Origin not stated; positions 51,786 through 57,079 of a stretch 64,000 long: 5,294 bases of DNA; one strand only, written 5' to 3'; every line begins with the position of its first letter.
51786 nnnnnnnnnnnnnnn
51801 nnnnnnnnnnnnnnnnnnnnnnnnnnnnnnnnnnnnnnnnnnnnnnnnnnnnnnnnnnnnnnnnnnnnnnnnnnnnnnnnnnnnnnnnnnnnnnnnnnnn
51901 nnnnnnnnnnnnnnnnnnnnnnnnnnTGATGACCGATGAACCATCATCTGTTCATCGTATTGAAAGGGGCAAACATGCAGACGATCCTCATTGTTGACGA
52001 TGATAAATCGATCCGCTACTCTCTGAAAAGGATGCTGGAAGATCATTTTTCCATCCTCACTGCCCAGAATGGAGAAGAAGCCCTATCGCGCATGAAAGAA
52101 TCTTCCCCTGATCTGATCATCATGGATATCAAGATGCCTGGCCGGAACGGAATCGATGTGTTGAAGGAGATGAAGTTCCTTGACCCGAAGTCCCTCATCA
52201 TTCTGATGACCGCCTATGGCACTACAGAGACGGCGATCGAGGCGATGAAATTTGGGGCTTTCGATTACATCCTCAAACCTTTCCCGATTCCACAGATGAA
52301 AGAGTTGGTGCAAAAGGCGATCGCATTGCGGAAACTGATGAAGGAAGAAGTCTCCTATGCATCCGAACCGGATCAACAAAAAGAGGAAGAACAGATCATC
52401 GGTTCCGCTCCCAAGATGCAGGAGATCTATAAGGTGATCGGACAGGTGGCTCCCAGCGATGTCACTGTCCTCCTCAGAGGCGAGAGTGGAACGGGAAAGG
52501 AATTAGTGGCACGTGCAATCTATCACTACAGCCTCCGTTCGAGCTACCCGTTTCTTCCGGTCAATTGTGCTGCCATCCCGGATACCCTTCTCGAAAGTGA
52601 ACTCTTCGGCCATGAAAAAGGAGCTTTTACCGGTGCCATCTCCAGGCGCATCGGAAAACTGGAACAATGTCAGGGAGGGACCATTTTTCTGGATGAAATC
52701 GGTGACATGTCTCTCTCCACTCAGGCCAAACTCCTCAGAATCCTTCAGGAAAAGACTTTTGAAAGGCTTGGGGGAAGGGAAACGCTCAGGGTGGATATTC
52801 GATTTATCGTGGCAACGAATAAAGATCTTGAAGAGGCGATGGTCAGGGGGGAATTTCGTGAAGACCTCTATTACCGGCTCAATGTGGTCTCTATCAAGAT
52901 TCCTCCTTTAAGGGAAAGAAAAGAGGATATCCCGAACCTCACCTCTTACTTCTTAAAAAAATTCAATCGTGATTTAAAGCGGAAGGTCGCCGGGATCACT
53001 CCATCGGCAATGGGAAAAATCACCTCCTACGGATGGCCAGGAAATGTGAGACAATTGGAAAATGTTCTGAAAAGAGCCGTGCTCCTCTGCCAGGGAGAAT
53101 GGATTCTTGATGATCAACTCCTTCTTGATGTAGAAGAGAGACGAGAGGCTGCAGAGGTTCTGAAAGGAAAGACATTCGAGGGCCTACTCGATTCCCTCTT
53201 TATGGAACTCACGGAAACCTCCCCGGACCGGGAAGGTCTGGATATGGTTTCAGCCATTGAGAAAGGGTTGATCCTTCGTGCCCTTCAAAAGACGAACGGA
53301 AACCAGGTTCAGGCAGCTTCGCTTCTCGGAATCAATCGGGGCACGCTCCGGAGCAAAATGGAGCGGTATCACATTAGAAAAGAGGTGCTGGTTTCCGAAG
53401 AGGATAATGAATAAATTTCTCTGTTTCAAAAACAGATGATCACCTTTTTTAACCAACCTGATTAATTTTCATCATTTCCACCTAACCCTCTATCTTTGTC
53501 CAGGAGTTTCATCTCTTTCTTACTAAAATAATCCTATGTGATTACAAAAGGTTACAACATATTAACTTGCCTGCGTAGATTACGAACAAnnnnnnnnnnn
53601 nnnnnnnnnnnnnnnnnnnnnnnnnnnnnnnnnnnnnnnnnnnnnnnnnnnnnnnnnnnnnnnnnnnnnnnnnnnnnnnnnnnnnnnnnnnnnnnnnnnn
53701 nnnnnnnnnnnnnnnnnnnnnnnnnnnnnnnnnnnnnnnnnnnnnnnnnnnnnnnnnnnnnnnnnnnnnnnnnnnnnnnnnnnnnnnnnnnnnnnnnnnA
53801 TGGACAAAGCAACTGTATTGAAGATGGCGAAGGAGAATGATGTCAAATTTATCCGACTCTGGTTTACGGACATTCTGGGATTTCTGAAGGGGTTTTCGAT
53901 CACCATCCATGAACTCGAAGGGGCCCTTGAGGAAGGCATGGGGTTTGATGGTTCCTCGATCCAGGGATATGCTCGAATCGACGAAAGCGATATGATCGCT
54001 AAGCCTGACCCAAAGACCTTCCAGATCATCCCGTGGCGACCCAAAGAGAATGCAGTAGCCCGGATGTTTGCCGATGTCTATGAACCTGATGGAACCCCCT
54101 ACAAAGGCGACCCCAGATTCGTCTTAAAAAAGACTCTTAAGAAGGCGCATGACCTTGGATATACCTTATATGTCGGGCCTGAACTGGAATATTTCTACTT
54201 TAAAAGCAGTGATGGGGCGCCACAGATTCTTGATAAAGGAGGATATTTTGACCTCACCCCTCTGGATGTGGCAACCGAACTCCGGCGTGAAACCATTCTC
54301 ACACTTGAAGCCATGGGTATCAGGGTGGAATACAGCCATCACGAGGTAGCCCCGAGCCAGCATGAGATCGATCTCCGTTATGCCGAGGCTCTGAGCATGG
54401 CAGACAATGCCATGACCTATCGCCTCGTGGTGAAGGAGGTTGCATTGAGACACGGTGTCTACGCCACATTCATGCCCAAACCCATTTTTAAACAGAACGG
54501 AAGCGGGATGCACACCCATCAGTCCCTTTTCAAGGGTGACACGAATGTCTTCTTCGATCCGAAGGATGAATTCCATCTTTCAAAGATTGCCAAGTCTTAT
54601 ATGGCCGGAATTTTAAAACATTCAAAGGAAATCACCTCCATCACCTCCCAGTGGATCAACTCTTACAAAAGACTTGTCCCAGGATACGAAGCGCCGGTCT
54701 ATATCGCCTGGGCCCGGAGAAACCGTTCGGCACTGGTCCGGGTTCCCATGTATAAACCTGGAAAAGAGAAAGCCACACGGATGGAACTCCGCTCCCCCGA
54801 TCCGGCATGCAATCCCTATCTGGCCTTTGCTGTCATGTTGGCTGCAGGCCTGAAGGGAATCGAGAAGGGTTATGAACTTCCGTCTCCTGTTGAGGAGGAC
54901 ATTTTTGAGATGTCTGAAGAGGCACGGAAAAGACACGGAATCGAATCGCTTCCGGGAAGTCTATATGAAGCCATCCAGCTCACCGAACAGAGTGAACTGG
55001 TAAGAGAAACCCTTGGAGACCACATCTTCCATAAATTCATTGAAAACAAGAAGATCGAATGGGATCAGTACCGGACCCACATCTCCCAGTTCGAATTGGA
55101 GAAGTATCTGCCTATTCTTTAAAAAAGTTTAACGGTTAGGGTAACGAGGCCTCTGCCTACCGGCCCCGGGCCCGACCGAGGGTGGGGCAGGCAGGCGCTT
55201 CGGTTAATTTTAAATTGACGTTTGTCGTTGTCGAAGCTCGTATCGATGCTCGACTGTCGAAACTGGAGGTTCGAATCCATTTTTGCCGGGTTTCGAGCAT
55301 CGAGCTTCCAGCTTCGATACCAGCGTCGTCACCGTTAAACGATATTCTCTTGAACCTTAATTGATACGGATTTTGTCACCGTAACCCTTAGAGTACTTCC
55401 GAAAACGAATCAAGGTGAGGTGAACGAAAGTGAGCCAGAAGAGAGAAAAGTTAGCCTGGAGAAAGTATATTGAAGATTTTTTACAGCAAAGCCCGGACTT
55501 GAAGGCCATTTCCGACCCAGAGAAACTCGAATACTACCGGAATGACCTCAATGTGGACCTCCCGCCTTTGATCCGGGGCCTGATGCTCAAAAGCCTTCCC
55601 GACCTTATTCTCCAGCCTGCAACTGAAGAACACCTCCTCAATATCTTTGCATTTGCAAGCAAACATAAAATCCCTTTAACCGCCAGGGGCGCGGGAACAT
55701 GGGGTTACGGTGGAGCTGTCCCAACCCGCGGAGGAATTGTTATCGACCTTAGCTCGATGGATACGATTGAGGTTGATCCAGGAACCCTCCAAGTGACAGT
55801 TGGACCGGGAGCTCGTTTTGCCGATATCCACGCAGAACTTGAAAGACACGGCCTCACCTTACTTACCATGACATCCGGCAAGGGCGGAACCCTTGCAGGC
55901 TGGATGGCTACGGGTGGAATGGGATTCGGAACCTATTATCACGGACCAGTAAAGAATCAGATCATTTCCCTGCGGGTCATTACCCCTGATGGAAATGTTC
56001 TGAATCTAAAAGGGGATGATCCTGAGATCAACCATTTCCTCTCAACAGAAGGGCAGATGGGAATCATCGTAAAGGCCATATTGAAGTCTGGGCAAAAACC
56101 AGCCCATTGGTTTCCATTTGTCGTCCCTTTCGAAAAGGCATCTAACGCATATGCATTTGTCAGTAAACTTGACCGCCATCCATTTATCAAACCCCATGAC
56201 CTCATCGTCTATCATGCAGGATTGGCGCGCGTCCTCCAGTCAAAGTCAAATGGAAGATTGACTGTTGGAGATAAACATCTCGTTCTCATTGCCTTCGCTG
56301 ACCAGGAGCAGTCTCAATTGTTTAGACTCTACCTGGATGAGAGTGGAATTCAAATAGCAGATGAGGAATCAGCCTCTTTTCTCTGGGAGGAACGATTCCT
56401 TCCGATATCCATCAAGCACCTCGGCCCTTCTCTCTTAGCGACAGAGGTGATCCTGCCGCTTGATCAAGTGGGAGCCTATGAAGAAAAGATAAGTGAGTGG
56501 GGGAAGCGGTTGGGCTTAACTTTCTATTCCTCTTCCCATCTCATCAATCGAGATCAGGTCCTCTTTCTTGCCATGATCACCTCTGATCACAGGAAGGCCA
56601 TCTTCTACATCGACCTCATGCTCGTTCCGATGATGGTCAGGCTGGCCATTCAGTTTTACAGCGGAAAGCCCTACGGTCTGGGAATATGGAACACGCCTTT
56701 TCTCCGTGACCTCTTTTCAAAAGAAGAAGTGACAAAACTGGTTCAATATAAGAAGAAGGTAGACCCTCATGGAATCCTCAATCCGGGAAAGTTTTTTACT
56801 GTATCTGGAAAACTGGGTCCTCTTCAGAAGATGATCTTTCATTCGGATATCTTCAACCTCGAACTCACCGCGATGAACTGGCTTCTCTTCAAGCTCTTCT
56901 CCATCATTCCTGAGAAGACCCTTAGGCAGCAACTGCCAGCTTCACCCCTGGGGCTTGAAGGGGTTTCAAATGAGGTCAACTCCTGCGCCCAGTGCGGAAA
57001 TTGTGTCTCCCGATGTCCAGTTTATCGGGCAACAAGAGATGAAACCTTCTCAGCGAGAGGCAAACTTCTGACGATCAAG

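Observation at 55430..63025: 2531-aa single-polypeptide glutamate synthase in permuted (archaeal-like) domain order fused to a GlcD/GlcF-type dehydrogenase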

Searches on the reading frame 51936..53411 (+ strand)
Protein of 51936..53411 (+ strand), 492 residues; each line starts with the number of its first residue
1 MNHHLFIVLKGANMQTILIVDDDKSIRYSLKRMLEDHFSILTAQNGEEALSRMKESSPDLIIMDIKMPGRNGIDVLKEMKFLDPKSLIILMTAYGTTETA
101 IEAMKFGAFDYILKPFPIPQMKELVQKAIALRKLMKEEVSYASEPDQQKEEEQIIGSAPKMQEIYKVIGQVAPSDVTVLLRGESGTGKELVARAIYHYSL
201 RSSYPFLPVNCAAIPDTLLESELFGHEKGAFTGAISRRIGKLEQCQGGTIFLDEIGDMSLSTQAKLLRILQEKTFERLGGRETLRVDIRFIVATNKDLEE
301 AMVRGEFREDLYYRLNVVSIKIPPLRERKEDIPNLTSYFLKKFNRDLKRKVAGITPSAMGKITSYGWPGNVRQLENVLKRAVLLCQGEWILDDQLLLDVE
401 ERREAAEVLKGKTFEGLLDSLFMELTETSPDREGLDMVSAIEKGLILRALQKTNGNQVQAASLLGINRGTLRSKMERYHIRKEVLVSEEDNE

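Call 10: search_protein_families(library=pfam, proteins=[window:51936-53411:+], max_evalue=0.001)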
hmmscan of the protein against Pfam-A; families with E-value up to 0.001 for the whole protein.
window:51936-53411:+ (492 aa): 7 families
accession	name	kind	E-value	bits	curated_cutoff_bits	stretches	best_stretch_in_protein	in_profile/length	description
PF00158.32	Sigma54_activat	-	3e-71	238.9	20.2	1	154-320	1-167/168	Sigma-54 interaction domain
PF00072.30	Response_reg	-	1e-30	106.6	30.2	1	17-125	1-110/111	Response regulator receiver domain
PF25601.1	AAA_lid_14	-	5.7e-25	87.4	27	1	326-406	1-81/87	AAA+ ATPase lid domain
PF14532.12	Sigma54_activ_2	-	2e-21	77.1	25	1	155-325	1-138/138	Sigma-54 interaction domain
PF02954.25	HTH_8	-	1.6e-13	50.6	22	1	440-478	4-42/42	Bacterial regulatory protein, Fis family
PF07728.20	AAA_5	-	1.9e-07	31.6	22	1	178-296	2-123/139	AAA domain (dynein-related subfamily)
PF00004.35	AAA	-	3.1e-06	28.1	21.2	1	178-312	1-128/131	ATPase family associated with various cellular activities (AAA)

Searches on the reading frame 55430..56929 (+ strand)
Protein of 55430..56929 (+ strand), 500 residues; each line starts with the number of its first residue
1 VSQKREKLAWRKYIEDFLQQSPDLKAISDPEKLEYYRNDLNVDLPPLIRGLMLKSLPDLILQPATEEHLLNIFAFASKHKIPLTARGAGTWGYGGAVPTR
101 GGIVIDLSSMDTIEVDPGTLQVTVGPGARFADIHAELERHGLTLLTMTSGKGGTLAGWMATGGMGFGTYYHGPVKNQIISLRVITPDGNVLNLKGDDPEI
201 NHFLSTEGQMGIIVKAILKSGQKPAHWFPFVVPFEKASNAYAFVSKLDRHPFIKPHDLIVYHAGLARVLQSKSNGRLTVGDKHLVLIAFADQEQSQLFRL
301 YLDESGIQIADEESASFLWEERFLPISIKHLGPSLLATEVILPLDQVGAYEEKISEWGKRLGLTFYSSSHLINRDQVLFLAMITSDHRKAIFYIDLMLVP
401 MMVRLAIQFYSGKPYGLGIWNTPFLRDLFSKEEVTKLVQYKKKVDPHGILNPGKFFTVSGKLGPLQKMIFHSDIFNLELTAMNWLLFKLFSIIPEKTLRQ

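Call 14: search_protein_families(library=pfam, proteins=[window:55430-56929:+], max_evalue=1)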
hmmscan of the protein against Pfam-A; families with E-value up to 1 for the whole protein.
window:55430-56929:+ (500 aa): 2 families
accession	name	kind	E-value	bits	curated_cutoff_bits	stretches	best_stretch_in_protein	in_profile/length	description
PF01565.28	FAD_binding_4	-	4.9e-33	114.2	26.4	1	57-193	1-138/139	FAD binding domain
PF02913.24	FAD-oxidase_C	-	1.7e-06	28.4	21.2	1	303-454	88-247/248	FAD linked oxidases, C-terminal domain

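Call 16: search_solved_structures(query=window:55430-56929:+, max_evalue=1e-8, show_alignments=5)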
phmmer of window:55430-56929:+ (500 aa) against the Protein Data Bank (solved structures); distinct sequences matched with E-value up to 1e-8: 16.
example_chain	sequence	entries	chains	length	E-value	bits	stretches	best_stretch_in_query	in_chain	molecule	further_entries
6v42_A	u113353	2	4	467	4.8e-24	88.2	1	27-456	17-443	FAD/FMN-containing dehydrogenase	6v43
7qh2_C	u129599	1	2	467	2.2e-22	82.7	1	53-455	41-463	Lactate dehydrogenase (NAD(+),ferredoxin) subunit LctD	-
3pm9_A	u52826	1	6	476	1.5e-17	66.7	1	26-225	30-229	Putative oxidoreductase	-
8jdb_A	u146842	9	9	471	9.8e-16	60.8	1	57-198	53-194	Probable D-lactate dehydrogenase, mitochondrial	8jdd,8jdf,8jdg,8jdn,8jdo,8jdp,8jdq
8jdc_A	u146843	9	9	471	1.1e-15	60.6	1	57-198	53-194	Probable D-lactate dehydrogenase, mitochondrial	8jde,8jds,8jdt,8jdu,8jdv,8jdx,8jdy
2uuu_A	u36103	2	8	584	8.4e-13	51.1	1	49-233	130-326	ALKYLDIHYDROXYACETONEPHOSPHATE SYNTHASE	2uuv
4bc7_A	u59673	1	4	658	2.2e-12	49.7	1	47-227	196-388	ALKYLDIHYDROXYACETONEPHOSPHATE SYNTHASE, PEROXISOMAL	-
4bca_A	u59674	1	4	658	2.2e-12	49.7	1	47-227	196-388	ALKYLDIHYDROXYACETONEPHOSPHATE SYNTHASE, PEROXISOMAL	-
4bby_A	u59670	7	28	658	2.2e-12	49.7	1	47-227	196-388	ALKYLDIHYDROXYACETONEPHOSPHATE SYNTHASE, PEROXISOMAL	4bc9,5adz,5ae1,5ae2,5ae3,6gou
9qgz_A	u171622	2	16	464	3e-12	49.2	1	57-458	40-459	Glycolate oxidase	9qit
5k8e_A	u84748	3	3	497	1.2e-09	40.7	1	55-227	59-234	FAD linked oxidase-like protein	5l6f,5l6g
8qnr_A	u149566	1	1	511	1.8e-09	40.1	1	57-219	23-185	L-galactono-1,4-lactone dehydrogenase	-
8qmy_A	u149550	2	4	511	1.8e-09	40.1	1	57-219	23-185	ancestral L-galactono-1,4-lactone dehydrogenase | L-galactono-1,4-lactone dehydrogenase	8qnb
8qnc_A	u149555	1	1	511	3.4e-09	39.2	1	57-219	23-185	L-galactono-1,4-lactone dehydrogenase: A113G variant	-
6yaq_A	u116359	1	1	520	3.9e-09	39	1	50-223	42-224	Cytokinin dehydrogenase 8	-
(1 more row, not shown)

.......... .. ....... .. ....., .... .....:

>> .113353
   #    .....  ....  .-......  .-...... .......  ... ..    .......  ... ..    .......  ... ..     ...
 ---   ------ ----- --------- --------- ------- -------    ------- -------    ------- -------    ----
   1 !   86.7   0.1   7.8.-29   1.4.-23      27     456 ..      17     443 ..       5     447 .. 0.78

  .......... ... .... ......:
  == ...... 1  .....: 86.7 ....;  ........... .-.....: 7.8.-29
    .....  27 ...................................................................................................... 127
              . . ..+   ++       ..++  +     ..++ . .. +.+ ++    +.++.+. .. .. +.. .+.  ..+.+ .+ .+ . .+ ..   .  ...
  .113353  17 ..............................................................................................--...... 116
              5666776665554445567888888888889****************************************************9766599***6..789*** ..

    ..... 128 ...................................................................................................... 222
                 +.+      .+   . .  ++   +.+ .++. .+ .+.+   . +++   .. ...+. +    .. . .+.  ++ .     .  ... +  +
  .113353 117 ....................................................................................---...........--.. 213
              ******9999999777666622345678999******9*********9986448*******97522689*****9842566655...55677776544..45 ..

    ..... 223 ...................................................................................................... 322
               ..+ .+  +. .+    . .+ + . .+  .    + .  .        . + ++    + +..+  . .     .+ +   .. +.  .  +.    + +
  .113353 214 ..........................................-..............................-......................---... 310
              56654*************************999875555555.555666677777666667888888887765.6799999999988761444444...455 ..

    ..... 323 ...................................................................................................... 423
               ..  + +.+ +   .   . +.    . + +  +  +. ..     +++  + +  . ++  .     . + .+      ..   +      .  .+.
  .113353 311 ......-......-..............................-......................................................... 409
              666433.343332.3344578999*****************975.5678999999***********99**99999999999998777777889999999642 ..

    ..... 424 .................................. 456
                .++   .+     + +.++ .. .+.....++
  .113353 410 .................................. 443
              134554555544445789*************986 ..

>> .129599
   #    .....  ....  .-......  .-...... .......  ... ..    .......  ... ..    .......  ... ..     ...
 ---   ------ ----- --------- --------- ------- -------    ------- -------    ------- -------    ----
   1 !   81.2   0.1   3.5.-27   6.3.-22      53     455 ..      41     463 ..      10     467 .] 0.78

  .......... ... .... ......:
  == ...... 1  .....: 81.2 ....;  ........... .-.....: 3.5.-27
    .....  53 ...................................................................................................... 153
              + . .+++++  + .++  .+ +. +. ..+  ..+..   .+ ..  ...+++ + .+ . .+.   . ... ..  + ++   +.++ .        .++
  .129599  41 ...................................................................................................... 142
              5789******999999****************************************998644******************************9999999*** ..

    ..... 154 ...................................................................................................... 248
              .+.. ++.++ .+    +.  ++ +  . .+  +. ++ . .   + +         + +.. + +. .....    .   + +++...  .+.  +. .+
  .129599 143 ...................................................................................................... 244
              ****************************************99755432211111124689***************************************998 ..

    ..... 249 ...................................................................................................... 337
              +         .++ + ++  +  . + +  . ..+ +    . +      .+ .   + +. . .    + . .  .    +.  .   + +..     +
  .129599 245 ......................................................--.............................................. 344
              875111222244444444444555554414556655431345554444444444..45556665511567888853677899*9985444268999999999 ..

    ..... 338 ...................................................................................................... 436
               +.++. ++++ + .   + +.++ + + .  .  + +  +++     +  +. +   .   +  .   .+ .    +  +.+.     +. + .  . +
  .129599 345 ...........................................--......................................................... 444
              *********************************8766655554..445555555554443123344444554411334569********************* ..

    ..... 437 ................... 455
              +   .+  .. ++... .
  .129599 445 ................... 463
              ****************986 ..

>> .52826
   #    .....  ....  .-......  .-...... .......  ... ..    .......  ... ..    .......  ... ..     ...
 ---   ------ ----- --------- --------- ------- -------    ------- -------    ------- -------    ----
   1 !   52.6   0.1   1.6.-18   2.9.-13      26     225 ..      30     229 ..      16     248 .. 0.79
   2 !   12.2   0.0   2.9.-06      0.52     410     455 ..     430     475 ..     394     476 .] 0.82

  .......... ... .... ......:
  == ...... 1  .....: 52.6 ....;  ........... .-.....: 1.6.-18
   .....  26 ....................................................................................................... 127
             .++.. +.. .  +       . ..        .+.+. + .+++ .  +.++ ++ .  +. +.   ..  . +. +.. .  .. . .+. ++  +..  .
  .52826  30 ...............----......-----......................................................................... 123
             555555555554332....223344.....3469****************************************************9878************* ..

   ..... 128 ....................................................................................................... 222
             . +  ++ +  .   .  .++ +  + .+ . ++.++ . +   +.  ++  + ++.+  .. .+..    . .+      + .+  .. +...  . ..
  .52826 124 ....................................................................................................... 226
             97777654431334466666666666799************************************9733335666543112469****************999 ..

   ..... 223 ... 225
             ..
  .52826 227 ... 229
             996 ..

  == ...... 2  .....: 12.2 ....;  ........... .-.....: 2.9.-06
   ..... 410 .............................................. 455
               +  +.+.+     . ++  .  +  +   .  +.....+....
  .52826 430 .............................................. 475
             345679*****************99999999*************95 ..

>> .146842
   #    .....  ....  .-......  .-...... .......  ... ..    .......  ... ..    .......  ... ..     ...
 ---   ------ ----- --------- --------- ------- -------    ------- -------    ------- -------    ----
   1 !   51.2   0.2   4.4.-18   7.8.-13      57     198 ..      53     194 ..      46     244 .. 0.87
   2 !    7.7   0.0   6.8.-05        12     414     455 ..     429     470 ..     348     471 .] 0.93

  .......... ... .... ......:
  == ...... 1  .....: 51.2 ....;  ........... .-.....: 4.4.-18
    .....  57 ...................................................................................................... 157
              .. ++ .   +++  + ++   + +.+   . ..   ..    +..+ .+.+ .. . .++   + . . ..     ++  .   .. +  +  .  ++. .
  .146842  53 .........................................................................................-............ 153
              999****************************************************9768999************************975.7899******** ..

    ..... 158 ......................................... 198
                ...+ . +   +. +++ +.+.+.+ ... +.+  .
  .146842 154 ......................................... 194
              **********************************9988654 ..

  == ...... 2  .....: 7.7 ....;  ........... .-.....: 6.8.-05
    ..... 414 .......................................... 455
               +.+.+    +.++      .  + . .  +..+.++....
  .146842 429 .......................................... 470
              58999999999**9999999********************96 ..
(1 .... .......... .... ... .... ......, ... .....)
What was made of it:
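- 55508..56809 (+): Residues 27-460: VAO/PCMH-type FAD domain plus cap domain with a D-lactate-dehydrogenase-like fold. This is the proposed electron-entry flavin. It carries the invariant P414-Y415-G-x-G-I-W420-N421 motif in place of the family's E-H-G-I-G. PDB phmmer hits to 6v42 and 7qh2_C in call 16.
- On Metal-dependent FAD D-2-hydroxyacid dehydrogenases (GlcD/LDHD/LctD/D2HGDH): V377 and P414 occupy the other two positions (call 16).
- The loss of the hydroxyacid catalytic set (call 16) frees the site for another ligand. The catalytic residues of the LDHD family are lost (call 16), as in non-catalytic paralogues.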
